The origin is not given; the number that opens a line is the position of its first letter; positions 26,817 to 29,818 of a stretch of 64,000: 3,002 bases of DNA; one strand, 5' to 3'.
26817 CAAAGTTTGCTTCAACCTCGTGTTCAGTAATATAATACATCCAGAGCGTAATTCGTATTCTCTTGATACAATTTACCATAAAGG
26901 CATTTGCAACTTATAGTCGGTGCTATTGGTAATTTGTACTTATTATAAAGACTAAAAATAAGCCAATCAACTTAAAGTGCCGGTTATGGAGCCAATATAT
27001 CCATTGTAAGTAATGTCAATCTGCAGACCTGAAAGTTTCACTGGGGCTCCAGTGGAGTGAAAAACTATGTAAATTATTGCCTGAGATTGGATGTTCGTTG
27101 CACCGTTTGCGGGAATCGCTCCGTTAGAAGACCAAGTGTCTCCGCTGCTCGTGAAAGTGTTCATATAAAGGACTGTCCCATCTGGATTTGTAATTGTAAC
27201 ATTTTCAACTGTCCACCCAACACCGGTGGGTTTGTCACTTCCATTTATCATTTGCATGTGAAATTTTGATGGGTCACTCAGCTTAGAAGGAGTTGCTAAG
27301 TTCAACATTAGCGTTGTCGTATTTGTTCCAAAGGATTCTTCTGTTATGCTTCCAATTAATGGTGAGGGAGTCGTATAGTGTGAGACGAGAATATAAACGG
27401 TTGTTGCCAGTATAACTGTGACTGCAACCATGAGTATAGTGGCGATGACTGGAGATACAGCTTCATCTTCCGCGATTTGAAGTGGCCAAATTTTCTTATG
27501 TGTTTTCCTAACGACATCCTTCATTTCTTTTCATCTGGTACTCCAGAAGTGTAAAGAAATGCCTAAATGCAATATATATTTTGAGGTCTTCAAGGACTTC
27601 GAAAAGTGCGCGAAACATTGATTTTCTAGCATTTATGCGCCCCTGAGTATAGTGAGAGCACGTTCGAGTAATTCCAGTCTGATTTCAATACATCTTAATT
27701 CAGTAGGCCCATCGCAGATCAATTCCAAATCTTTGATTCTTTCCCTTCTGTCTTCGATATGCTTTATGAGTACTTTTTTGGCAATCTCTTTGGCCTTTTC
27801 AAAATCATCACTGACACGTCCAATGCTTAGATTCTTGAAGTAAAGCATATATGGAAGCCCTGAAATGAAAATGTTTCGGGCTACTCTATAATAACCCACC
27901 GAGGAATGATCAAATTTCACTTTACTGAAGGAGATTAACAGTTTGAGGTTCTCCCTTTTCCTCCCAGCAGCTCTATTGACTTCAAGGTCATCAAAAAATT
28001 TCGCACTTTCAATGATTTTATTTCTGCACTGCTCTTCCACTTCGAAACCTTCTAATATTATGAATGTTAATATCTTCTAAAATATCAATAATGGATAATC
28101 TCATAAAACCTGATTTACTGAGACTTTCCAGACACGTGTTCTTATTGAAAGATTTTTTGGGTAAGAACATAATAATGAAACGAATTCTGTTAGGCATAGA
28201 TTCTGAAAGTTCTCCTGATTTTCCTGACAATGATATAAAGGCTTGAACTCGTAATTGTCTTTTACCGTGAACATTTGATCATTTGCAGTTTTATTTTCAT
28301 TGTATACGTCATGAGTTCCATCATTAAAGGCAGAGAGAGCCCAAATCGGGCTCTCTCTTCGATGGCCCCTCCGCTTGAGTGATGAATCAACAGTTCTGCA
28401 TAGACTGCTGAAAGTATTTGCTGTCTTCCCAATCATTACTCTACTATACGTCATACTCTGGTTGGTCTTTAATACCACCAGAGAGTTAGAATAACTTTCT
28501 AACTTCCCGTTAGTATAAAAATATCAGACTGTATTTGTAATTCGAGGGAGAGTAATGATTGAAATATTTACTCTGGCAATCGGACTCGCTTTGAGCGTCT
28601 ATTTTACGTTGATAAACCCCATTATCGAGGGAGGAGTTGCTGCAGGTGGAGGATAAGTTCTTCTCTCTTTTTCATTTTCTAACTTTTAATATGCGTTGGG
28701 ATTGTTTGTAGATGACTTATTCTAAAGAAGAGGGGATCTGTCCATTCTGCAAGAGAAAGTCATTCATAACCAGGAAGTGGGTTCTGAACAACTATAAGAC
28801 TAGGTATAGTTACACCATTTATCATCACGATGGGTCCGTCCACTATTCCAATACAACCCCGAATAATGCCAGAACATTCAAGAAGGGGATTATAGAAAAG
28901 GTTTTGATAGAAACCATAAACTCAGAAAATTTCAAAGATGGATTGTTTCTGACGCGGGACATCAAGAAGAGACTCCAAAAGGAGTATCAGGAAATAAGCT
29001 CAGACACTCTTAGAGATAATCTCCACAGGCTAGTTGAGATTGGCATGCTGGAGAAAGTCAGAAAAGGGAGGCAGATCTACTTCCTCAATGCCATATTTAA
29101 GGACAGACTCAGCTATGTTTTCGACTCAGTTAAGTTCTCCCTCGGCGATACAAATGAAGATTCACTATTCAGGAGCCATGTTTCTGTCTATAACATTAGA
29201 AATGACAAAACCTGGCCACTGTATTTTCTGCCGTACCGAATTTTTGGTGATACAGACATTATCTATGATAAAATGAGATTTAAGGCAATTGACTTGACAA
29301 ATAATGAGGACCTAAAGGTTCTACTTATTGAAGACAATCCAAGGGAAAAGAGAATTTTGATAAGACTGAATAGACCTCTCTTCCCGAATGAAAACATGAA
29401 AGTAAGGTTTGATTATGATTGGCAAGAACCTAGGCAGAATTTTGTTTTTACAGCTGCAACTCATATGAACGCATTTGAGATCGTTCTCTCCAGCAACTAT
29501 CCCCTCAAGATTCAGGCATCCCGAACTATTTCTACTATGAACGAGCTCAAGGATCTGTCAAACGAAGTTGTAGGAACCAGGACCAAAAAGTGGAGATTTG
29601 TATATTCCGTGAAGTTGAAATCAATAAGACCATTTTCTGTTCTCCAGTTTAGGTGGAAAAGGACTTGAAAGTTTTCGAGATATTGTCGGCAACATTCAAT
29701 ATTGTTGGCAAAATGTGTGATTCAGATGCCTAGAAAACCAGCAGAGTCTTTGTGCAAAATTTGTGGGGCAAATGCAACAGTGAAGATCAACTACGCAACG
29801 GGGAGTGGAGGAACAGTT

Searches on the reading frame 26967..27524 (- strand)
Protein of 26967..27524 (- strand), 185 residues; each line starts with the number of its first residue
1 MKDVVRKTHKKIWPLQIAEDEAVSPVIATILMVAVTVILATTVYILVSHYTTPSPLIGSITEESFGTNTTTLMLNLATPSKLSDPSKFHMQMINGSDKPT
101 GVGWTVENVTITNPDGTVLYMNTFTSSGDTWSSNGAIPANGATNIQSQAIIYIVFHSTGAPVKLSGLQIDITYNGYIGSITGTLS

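Call 28: search_protein_families(library=pfam, proteins=[window:26967-27524:-], max_evalue=0.01)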
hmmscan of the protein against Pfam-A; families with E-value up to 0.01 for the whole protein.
window:26967-27524:- (185 aa): 1 family
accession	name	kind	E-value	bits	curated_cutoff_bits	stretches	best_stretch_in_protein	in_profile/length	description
PF07790.16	Pilin_N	-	3.3e-06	28.3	25.2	1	21-50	1-30/78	Archaeal Type IV pilin, N-terminal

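Call 50: search_protein_families(library=ncbifam, proteins=[window:26967-27524:-], max_evalue=0.1)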
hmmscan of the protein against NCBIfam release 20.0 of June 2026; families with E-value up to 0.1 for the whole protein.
window:26967-27524:- (185 aa): 3 families
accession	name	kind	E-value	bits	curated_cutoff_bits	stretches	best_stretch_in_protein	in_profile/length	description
TIGR02537.2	arch_flag_Nterm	domain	3.9e-12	45.4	20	1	20-49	2-31/33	archaellin/type IV pilin N-terminal domain-containing protein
NF045696.1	MG075_fam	subfamily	0.0085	14.3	65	1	63-152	92-181/889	P116 family lipid acquisition surface protein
NF046073.1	UpsA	equivalog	0.086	13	130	0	22-77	3-52/136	pilin subunit UpsA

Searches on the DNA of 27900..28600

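Call 75: search_rna_families(source=window, start=27900, end=28600, threshold=evalue, max_evalue=1)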
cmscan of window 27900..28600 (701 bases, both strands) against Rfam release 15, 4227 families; matches with E-value up to 1: 0.
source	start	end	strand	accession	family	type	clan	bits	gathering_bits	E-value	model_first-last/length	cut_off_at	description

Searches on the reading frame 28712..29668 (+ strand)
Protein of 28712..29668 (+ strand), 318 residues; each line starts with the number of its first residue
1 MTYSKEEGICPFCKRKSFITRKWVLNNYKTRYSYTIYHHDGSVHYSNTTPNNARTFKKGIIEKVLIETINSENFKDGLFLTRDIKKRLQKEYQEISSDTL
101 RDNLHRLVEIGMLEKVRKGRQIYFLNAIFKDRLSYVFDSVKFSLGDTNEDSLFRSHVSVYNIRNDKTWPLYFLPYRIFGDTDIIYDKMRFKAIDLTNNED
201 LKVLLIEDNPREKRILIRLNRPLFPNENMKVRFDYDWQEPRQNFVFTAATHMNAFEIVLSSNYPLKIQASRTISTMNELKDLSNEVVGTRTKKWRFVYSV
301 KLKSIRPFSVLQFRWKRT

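Call 6: search_protein_families(library=pfam, proteins=[window:28712-29668:+], max_evalue=0.1)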
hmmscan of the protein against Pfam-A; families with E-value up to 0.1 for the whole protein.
window:28712-29668:+ (318 aa): 4 families
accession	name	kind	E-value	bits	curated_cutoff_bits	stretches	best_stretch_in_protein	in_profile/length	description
PF01475.25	FUR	-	0.0081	16.7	23.1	1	81-119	27-65/121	Ferric uptake regulator family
PF17277.7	DUF5342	-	0.021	15.6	25.9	1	21-55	17-54/69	Family of unknown function (DUF5342)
PF03965.22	Penicillinase_R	-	0.021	15.6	22.6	1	80-128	19-66/115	Penicillinase repressor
PF21248.3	SoFic-like_C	-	0.021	15.5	27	1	99-127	46-74/76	Protein adenylyltransferase SoFic-like, C-terminal domain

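Call 21: find_homologous_proteins(query=window:28712-29668:+, max_evalue=0.001)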
Query window:28712-29668:+ (318 aa): 27 proteins with E <= 0.001 among 722 candidates.
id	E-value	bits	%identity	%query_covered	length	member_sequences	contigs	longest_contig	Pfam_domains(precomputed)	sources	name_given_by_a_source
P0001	4.2e-204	695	96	100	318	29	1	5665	-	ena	-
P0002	9.3e-147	506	67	100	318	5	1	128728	-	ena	-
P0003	1.6e-124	433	56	100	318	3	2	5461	-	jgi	jgi:Fe2+ or Zn2+ uptake regulation protein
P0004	2.2e-124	433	58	100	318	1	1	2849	-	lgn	-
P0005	3.0e-122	426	57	99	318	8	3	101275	-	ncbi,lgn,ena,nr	ncbi:MAG: hypothetical protein M1556_04865 [Candidatus Thermoplasmatota archaeon]|nr:hypothetical pr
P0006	1.4e-119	417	56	99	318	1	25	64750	-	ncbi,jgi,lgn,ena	jgi:hypothetical protein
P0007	2.6e-119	416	54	99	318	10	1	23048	-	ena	-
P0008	9.8e-117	408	54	100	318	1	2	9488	-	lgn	-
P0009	2.2e-116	407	54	99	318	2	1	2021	-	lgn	-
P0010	1.9e-115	404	52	98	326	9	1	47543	-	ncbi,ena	-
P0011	6.0e-115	402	54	99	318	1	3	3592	-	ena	-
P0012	1.6e-114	401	52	99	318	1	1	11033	-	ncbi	-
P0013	1.8e-114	400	54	99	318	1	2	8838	-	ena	-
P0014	1.9e-114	400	54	99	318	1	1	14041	-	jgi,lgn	-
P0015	2.2e-114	400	54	99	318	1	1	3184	-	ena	-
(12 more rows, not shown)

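Call 23: find_related_loci(query=A3, collection=genome_contigs, flank=3000)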
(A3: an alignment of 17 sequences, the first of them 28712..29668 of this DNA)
Query A3 (318 aa) in genome_contigs; peptide patterns used: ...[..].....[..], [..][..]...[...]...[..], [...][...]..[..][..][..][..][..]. (x = any residue, [..] = any of these).
66 stretches matched a pattern; 25 encode a relative of the query (tblastn E <= 1e-3); 23 distinct loci.
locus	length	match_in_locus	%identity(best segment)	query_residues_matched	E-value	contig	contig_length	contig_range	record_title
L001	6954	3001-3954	97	1-318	0e+0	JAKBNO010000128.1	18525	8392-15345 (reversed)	MAG: Thermoplasmata archaeon isolate LL2.bin60 NODE_3142_length_18525_cov_3.84449, whole genome shotgun sequence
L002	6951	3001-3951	66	1-317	6e-152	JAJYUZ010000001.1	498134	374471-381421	MAG: Thermoplasmata archaeon isolate FK1.bin53 NODE_13_length_498134_cov_11.057288, whole genome shotgun sequence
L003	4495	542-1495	55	1-318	2e-130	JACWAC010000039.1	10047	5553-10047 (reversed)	MAG: Thermoplasmatales archaeon isolate A_EUR_01 NODE_45_length_10047_cov_8.283627, whole genome shotgun sequence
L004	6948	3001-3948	56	1-316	8e-129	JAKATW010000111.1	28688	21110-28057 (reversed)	MAG: Thermoplasmata archaeon isolate YP3.bin108 NODE_1953_length_28688_cov_1.51409, whole genome shotgun sequence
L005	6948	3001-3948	55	1-316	8e-126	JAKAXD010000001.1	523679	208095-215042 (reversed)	MAG: Thermoplasmata archaeon isolate YP5.bin4 NODE_4_length_523679_cov_221.923295, whole genome shotgun sequence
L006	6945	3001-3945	54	1-315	5e-122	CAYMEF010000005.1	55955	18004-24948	MAG TPA_asm: uncultured Thermoplasmatales archaeon isolate SRP271791_co2_51 genome assembly, contig: NODE_49_length_5595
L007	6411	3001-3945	52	1-315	3e-121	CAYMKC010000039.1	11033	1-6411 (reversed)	MAG TPA_asm: uncultured Thermoplasmatales archaeon isolate SRP271791_co2_52 genome assembly, contig: NODE_1540_length_11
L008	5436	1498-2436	52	5-317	3e-121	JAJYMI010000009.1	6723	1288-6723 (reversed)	MAG: Thermoplasmata archaeon isolate DBS2-4.bin120 NODE_20661_length_6723_cov_3.19284, whole genome shotgun sequence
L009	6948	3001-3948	54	1-316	4e-118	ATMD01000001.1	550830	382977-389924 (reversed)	MAG: Thermoplasmatales archaeon I-plasma AMDU3_IPLC00001, whole genome shotgun sequence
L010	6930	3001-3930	48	7-316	2e-109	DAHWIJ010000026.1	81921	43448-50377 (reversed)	MAG TPA_asm: Thermoplasmatales archaeon isolate clean190 k141_991984, whole genome shotgun sequence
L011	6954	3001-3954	97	1-318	0e+0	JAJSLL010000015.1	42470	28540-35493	MAG: Thermoplasmatales archaeon isolate IK54 367, whole genome shotgun sequence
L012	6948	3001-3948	47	1-316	2e-102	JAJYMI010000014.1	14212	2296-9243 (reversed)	MAG: Thermoplasmata archaeon isolate DBS2-4.bin120 NODE_7645_length_14212_cov_2.74228, whole genome shotgun sequence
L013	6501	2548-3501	45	1-318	1e-102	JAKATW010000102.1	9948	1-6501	MAG: Thermoplasmata archaeon isolate YP3.bin108 NODE_8664_length_9948_cov_1.34956, whole genome shotgun sequence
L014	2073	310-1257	46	1-316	1e-104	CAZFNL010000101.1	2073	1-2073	MAG TPA_asm: uncultured Gammaproteobacteria bacterium isolate SRP271791_co1_7 genome assembly, contig: k141_148802, whol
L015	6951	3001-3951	45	1-317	7e-95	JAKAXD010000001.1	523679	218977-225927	MAG: Thermoplasmata archaeon isolate YP5.bin4 NODE_4_length_523679_cov_221.923295, whole genome shotgun sequence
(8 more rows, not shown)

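Call 41: predict_structure(alignment_id=A3)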
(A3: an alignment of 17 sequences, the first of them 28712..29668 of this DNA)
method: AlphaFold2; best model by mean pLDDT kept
length: 318 residues; sequences in the alignment: 17
mean_pLDDT: 71.1   pTM: 0.47
mean pLDDT of the five models: 71.1, 70.7, 67.1, 67.0, 65.0
residues with pLDDT >= 90: 0; 70-90: 203; 50-70: 92; < 50: 23
segments of 3 or more residues with pLDDT < 50: 1-3, 50-52, 131-136, 309-318
pLDDT, mean of each block of 10 residues (from residue 1): 61 81 59 73 67 59 81 71 85 79 82 75 72 54 75 69 70 69 61 86 74 75 79 75 66 70 79 66 82 80 57 34
secondary structure, 60 per line:
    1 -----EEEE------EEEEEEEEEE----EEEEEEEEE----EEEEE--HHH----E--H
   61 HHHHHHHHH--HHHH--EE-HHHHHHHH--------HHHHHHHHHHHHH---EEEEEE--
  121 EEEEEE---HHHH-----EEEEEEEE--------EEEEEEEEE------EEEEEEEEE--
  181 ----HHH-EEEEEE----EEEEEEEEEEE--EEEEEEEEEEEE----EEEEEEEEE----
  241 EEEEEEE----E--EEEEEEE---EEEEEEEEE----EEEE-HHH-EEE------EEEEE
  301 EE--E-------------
elements in order: E6-9 E16-25 E30-38 E43-47 H60-69 H72-75 H81-88 H97-109 E113-118 E121-126 H130-133 E139-146 E155-163 E170-178 E189-194 E199-209 E212-223 E228-236 E241-247 E255-261 E265-273 E278-281 E287-289 E296-302

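Call 45: fold_search(model_id=the predicted structure, library=pdb)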
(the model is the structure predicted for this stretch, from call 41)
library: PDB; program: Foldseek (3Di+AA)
matches with E <= 10: 1250; with E <= 0.001: 0
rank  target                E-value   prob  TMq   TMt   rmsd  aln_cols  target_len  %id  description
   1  4p24_A                3.7e-03  0.09  0.09  0.10  31.2       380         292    8  pore forming toxin (released 2015-03-11)
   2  7me6_A                9.2e-03  0.98  0.20  0.43  13.1       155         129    6  Structure of the apo form of YcnI (released 2021-08-18)
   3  7me6_B                9.2e-03  0.98  0.21  0.46  12.6       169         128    7  Structure of the apo form of YcnI (released 2021-08-18)
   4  7nup_D                1.1e-02  0.85  0.23  0.10  11.7       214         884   11  Endoplasmic reticulum aminopeptidase 2 complexed with a mixed hydroxamic and sulfonyl ligand (released 2022-06-22)
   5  7rb4                  1.1e-02  0.90  0.18  0.10  10.8       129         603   13  Crystal structure of Peptono Toxin, a diphtheria toxin homolog, from Seinonella peptonophila (released 2022-04-20)
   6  4p1x_F                1.1e-02  0.15  0.14  0.16  27.6       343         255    7  Crystal structure of staphylococcal LUK prepore (released 2014-10-01)
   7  8um6_A                1.5e-02  0.94  0.19  0.41  13.9       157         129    6  Structure of copper bound to YcnI W137F (released 2024-02-07)
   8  5mj6_B                1.8e-02  0.63  0.21  0.10  11.8       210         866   10  Ligand-induced conformational change of Insulin-regulated aminopeptidase: insights on catalytic mechanism and active s (released 2017-04-05)
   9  8cgp_B                2.0e-02  0.54  0.21  0.10  12.0       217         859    8  Insulin regulated aminopeptidase (IRAP) in complex with an allosteric aryl sulfonamide inhibitor (released 2024-01-31)
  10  2mh2_MODEL_1_A        2.2e-02  1.00  0.17  0.70   2.8        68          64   24  Structural insights into the DNA recognition and protein interaction domains reveal fundamental homologous DNA (released 2014-04-16)
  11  8um6_B                2.2e-02  0.85  0.18  0.38  13.6       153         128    7  Structure of copper bound to YcnI W137F (released 2024-02-07)
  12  8cgw_A                2.2e-02  0.51  0.20  0.09  12.2       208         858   11  Insulin-regulated aminopeptidase (IRAP) in complex with an allosteric benzopyran-based inhibitor (released 2024-01-31)
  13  1ucr_A                2.3e-02  1.00  0.19  0.69   2.9        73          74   14  Three-dimensional crystal structure of dissimilatory sulfite reductase D (DsrD) (released 2003-10-14)
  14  9biw_B                2.3e-02  0.47  0.16  0.10  15.4       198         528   11  Crystal structure of Chelona Toxin, a diphtheria toxin homolog, from Austwickia chelonae (released 2024-08-07)
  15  4yhd_G                2.3e-02  0.09  0.11  0.11  29.1       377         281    6  Staphylococcal alpha-hemolysin H35A mutant monomer (released 2015-10-21)
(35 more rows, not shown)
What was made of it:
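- On Winged-helix DNA-binding fold (structural class): Foldseek matches DsrD, PerR, AspA and the winged-helix domain 2mh2 with probability 1.0 and TM 0.4-0.7 on the target (call 45).
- The Foldseek winged-helix matches are DsrD, PerR, AspA and the winged-helix DNA-recognition domain 2mh2, all with probability 1.0 (call 45).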

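Call 50: search_protein_families(library=ncbifam, proteins=[window:28712-29668:+], max_evalue=0.1)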
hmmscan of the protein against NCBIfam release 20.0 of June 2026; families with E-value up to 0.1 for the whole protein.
window:28712-29668:+ (318 aa): 3 families
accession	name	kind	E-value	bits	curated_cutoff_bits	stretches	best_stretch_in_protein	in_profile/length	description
TIGR02404.1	trehalos_R_Bsub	equivalog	0.0059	16.3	211.95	1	61-121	5-61/233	trehalose operon repressor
NF047376.1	TAA_AbiEi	equivalog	0.067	12.9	150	0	72-126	14-62/172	type IV toxin-antitoxin system AbiEi family antitoxin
TIGR02698.1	CopY_TcrY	equivalog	0.088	13.1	121.95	0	81-130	21-69/130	CopY/TcrY family copper transport repressor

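Call 51: search_protein_families(library=padloc, proteins=[window:28712-29668:+], max_evalue=0.1)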
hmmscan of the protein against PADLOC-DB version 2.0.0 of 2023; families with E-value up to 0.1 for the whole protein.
window:28712-29668:+ (318 aa): 1 family
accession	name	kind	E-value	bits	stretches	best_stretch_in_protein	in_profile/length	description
PDLC02236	AbiEi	-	0.0031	15.2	1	91-126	22-55/207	AbiEi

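Call 59: search_protein_representatives(alignment_id=A3)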
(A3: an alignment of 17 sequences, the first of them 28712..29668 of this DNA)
Query: 17 sequences, 318 profile positions. Proteins with E-value up to 0.001 (for the whole library): 80; up to 1e-10: 31; up to 1e-30: 21. The best 80 are listed.
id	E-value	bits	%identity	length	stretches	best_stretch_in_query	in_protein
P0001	3.7e-154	529.0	-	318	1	1-317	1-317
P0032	7.7e-104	363.6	-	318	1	1-317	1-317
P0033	1.1e-97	343.5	-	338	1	7-317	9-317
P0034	6.1e-97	341.0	-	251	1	67-316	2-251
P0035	1.7e-89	316.5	-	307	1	12-317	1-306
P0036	2.3e-89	316.1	-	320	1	1-316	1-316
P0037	9.8e-84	297.6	-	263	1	56-316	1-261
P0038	1.8e-73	263.9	-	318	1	1-316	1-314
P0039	3.0e-73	263.2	-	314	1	5-316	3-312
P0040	9.4e-70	251.7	-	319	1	8-316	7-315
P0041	2.2e-69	250.4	-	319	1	5-315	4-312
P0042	6.4e-69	248.9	-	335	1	5-317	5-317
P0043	7.9e-66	238.8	-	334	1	7-316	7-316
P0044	1.1e-63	231.7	-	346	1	1-317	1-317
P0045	2.4e-62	227.3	-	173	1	145-316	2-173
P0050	1.3e-37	146.0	-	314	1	6-316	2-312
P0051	8.1e-34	133.6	-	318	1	6-317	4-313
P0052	1.5e-26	109.7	-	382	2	7-316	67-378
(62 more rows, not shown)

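Call 60: find_encoding_contigs(protein=P0050, flank=3000, max_places=3)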
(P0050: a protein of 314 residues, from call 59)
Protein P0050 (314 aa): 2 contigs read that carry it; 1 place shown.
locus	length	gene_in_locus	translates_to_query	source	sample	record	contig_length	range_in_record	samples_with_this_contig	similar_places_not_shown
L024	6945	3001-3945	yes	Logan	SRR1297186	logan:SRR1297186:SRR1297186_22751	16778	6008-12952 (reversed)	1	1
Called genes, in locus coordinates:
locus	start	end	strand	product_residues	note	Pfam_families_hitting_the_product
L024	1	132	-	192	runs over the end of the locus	PF03876:SHS2_Rpb7-N (weak), PF00575:S1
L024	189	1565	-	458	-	PF00206:Lyase_1, PF10415:FumaraseC_C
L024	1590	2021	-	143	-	PF11969:DcpS_C, PF01230:HIT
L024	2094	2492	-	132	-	-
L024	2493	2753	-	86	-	-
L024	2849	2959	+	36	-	-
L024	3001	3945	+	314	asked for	-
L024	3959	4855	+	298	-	-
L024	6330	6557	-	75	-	-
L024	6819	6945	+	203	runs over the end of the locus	-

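Call 61: find_encoding_contigs(protein=P0051, flank=3000, max_places=3)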
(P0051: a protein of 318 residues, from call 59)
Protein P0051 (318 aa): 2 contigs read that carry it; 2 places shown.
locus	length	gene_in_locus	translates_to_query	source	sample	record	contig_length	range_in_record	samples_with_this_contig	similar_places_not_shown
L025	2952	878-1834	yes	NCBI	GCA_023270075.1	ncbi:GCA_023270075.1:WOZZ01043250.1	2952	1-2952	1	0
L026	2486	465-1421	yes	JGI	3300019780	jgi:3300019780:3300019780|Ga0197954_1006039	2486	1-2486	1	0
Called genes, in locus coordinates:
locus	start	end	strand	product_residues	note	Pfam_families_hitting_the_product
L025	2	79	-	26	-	?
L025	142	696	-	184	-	-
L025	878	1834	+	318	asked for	-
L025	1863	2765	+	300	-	-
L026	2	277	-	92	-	?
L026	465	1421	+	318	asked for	-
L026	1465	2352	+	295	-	-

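Call 62: find_encoding_contigs(protein=P0052, flank=3000, max_places=3)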
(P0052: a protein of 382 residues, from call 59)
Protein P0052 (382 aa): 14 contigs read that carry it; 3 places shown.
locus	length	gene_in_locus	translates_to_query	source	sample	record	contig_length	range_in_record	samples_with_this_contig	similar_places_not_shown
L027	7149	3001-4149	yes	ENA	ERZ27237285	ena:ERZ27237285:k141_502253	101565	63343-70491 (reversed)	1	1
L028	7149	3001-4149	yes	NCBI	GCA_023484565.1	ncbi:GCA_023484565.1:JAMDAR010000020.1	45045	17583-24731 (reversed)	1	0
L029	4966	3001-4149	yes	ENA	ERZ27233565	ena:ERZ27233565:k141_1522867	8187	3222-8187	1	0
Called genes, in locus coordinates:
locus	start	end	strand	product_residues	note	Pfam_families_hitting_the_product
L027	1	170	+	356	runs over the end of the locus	-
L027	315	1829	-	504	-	PF07969:Amidohydro_3, PF01979:Amidohydro_1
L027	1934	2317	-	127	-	-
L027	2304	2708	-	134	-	-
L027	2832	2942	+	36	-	-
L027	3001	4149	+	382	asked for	-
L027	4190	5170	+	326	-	-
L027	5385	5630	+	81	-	-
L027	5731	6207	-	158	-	PF00731:AIRC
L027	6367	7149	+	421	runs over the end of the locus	PF01266:DAO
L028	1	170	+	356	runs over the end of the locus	-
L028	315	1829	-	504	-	PF07969:Amidohydro_3, PF01979:Amidohydro_1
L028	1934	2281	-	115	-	-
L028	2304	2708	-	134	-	-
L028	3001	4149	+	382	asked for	-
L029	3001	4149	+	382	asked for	-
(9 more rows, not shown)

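Call 66: search_solved_structures(query=A3, max_evalue=5)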
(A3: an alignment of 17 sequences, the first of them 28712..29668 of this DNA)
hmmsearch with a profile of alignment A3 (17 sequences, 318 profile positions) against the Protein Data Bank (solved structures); distinct sequences matched with E-value up to 5: 0.
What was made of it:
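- On BlaI/MecI family (Pfam PF03965 Penicillinase_R): No PDB sequence match at E <= 5 (call 66).
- Tried and rejected: They gave only sub-threshold winged-helix hits for A and B, and nothing for C (calls 6, 50, 51, 66).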

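Call 81: find_encoding_contigs(protein=P0033, flank=1500, max_places=1)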
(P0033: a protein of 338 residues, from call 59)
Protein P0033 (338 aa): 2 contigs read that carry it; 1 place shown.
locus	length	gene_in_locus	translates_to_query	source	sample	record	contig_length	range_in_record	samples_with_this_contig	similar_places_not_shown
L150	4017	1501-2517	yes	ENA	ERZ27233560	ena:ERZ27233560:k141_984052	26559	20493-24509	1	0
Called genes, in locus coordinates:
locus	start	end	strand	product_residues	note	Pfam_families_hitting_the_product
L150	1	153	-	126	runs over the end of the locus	-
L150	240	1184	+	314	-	-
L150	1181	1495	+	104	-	-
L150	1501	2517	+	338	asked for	-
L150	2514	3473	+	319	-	-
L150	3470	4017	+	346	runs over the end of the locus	-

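Call 82: find_encoding_contigs(protein=P0036, flank=1500, max_places=1)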
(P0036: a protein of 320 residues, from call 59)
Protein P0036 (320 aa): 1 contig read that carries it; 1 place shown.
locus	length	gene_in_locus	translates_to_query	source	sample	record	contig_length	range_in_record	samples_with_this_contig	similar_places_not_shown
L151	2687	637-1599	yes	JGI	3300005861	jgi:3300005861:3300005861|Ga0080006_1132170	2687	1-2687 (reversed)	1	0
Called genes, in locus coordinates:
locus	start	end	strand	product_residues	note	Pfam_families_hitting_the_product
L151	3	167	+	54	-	?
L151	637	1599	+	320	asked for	-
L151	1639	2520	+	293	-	-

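Call 83: find_encoding_contigs(protein=P0038, flank=1500, max_places=1)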
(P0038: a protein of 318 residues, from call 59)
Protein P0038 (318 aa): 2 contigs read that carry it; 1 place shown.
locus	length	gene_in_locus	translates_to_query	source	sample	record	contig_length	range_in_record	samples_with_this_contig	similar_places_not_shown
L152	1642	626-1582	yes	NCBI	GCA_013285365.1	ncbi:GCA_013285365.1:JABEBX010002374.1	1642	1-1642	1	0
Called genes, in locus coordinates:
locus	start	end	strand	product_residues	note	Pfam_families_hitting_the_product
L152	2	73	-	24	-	?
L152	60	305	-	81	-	-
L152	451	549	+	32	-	-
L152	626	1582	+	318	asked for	-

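Call 84: find_encoding_contigs(protein=P0040, flank=1500, max_places=1)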
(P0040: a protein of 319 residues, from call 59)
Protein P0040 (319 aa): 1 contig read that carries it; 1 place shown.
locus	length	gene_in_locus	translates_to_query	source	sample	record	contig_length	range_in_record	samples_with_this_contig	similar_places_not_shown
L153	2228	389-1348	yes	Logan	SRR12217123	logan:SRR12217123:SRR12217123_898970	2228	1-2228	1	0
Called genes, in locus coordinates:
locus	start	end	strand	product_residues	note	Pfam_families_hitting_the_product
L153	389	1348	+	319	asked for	-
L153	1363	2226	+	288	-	?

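Call 85: find_encoding_contigs(protein=P0042, flank=1500, max_places=1)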
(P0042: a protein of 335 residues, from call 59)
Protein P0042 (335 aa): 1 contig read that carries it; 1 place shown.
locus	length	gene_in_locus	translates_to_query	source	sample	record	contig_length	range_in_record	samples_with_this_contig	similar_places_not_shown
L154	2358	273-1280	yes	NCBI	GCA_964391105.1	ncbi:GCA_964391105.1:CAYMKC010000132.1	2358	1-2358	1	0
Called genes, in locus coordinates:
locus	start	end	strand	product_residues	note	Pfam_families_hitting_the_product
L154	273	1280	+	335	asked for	-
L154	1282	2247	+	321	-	-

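Call 86: find_encoding_contigs(protein=P0044, flank=1500, max_places=1)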
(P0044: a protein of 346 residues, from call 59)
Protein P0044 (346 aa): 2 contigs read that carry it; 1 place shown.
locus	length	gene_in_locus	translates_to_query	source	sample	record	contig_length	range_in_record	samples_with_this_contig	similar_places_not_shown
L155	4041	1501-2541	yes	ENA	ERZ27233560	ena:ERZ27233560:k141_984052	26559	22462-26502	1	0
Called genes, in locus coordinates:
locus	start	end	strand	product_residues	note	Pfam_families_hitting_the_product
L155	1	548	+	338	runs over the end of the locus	-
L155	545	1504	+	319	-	-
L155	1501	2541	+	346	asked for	-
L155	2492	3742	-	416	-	PF02195:ParB_N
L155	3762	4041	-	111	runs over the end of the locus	?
